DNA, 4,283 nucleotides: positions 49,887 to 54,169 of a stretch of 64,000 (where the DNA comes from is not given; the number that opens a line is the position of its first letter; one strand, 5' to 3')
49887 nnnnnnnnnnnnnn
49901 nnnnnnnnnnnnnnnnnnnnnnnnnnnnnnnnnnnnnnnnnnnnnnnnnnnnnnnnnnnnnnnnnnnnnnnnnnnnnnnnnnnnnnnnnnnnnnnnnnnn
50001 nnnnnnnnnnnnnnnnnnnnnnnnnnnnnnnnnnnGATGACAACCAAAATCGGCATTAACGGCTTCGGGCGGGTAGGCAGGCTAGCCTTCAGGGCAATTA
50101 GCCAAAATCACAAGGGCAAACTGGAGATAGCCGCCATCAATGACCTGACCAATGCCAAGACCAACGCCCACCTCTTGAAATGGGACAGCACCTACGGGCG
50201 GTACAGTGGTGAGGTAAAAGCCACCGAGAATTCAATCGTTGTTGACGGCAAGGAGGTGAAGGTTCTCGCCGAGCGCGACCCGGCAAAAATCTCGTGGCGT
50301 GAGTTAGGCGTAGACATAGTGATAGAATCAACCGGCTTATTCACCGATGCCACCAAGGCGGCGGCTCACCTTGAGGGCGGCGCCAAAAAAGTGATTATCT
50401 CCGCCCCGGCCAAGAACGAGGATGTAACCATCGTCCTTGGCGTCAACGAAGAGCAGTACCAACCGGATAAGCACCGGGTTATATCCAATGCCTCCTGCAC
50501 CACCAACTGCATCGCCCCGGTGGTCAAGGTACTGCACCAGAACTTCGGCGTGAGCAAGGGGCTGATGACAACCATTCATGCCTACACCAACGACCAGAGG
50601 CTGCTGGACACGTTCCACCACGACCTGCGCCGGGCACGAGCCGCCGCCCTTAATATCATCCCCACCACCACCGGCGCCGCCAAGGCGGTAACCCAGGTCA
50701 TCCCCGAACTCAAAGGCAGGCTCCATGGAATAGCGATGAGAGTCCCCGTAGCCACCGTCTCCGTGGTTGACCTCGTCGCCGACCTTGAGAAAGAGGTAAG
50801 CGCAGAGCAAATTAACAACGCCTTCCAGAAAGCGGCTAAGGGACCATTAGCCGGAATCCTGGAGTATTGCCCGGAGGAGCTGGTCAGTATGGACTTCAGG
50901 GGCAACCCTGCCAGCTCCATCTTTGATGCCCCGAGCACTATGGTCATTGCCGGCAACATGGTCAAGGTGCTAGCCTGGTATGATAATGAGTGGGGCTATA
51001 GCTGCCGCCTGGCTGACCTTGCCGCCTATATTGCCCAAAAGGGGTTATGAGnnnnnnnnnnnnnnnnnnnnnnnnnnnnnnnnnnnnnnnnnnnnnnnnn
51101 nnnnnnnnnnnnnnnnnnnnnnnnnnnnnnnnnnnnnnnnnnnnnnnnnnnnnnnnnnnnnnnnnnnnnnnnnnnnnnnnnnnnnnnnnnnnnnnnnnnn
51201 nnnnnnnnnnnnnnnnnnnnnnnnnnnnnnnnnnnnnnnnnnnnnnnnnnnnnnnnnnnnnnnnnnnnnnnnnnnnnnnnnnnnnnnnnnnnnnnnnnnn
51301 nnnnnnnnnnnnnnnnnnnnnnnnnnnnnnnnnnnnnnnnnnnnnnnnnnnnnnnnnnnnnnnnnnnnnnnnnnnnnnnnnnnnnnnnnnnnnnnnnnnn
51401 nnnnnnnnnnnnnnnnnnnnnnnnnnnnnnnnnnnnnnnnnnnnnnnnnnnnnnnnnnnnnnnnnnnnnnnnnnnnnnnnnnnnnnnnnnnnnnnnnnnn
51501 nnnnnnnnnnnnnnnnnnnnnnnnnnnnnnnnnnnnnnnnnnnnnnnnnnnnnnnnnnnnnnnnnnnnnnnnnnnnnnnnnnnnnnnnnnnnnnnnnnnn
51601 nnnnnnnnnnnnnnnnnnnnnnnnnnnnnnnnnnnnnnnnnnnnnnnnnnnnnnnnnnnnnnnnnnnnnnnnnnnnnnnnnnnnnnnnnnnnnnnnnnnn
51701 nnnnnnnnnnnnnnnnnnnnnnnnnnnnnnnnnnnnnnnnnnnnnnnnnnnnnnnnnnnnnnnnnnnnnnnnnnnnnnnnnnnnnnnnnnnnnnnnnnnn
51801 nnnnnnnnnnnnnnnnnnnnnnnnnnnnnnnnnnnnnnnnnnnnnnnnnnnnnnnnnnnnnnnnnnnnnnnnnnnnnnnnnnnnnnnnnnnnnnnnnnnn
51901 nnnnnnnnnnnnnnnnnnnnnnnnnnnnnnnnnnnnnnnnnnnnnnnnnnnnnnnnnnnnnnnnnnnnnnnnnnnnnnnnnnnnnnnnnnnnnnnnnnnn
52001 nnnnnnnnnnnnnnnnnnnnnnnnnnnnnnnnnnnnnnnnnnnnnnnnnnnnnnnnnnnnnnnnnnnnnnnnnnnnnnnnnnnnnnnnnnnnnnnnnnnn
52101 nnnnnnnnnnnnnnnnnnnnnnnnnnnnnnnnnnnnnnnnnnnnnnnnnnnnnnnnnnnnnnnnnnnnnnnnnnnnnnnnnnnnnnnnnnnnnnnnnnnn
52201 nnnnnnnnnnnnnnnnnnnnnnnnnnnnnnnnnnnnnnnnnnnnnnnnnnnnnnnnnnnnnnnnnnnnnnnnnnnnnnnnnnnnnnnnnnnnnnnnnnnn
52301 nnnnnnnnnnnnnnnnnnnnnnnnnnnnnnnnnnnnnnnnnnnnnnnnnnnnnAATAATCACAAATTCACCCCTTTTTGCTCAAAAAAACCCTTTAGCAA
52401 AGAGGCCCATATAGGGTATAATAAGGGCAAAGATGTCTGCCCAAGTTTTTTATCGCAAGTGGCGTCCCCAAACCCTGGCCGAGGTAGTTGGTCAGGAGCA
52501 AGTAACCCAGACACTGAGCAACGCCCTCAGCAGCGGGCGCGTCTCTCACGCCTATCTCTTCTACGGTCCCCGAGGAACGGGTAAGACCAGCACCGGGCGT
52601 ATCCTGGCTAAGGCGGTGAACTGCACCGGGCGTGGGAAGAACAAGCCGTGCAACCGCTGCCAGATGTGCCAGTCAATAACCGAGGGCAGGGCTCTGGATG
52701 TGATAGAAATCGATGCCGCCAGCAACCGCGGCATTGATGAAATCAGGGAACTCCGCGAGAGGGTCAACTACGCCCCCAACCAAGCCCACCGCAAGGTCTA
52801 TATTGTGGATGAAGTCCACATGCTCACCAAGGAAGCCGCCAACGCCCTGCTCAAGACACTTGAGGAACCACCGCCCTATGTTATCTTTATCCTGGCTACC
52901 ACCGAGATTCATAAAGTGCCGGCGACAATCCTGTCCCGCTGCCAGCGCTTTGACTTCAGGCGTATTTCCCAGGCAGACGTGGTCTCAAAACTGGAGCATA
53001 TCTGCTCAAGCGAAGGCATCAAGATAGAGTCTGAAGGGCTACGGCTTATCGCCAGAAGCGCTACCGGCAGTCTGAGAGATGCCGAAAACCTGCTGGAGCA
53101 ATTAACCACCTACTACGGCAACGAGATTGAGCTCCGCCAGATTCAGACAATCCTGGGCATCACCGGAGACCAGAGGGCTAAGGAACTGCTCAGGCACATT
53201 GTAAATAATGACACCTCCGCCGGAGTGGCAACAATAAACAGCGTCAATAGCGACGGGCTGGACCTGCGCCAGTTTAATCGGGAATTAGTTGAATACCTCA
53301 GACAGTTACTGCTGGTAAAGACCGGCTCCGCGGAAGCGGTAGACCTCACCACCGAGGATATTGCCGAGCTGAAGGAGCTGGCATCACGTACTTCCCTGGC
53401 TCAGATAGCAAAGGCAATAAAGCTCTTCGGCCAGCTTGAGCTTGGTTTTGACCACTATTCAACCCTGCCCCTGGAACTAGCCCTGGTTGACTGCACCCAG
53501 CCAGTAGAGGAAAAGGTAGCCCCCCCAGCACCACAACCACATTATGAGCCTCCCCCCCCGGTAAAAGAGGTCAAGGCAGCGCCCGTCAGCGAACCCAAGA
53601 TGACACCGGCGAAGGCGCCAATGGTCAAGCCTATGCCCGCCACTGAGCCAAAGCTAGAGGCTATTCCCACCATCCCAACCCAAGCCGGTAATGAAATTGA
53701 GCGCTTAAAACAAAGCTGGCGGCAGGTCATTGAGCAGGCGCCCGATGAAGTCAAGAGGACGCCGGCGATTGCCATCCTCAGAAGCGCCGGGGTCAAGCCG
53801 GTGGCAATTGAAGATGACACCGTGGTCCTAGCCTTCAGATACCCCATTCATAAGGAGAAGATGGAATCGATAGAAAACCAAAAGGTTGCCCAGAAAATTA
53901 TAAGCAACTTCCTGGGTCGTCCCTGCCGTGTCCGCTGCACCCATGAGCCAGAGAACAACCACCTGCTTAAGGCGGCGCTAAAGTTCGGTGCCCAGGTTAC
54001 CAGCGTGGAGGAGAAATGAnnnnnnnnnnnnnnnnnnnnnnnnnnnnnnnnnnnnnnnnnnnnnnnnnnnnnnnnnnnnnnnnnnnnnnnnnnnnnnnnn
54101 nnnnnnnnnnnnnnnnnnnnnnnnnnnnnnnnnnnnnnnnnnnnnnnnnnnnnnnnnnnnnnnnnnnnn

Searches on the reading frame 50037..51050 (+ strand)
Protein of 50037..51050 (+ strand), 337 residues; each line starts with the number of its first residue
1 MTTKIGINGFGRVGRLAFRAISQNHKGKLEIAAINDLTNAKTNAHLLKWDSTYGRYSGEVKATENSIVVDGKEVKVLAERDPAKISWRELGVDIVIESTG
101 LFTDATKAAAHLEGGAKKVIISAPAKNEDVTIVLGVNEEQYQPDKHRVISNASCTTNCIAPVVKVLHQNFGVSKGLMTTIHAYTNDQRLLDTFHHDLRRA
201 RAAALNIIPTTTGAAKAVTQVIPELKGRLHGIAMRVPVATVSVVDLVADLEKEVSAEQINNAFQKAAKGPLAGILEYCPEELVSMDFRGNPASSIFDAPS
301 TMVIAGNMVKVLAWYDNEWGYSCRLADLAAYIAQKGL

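Call 31: search_protein_families(library=pfam, proteins=[window:50037-51050:+], max_evalue=0.00001)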
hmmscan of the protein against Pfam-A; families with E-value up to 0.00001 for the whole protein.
window:50037-51050:+ (337 aa): 2 families
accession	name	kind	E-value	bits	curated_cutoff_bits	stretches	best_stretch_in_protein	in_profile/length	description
PF02800.25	Gp_dh_C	-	1e-69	233.6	24.4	1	159-315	1-158/158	Glyceraldehyde 3-phosphate dehydrogenase, C-terminal domain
PF00044.30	Gp_dh_N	-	1.7e-38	131.4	31.7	1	4-104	2-100/101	Glyceraldehyde 3-phosphate dehydrogenase, NAD binding domain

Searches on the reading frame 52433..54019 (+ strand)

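Call 31: search_protein_families(library=pfam, proteins=[window:52433-54019:+], max_evalue=0.00001)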
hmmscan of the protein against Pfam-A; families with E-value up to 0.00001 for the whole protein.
window:52433-54019:+ (528 aa): 7 families
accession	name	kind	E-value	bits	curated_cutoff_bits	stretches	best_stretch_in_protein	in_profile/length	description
PF13177.12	DNA_pol3_delta2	-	1.4e-48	165.4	27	1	20-178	1-160/161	DNA polymerase III, delta subunit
PF00004.35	AAA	-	8.2e-14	52.6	21.2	1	41-174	1-124/131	ATPase family associated with various cellular activities (AAA)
PF12169.13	DNA_pol3_gamma3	-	2.4e-12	47.3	24.4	1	233-327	2-98/143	DNA polymerase III subunits gamma and tau domain III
PF22608.2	DNAX_ATPase_lid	-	1.3e-11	44.5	27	1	183-223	2-42/49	DNA polymerase III clamp loader subunit, ATPase lid domain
PF05496.18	RuvB_N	-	1.4e-07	31.9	27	0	11-73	2-68/159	Holliday junction DNA helicase RuvB P-loop domain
PF13401.12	AAA_22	-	1.2e-06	29.3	27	0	42-152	9-120/130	AAA domain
PF13191.12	AAA_16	-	2.6e-06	28.5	32.6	0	18-152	2-166/167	AAA ATPase domain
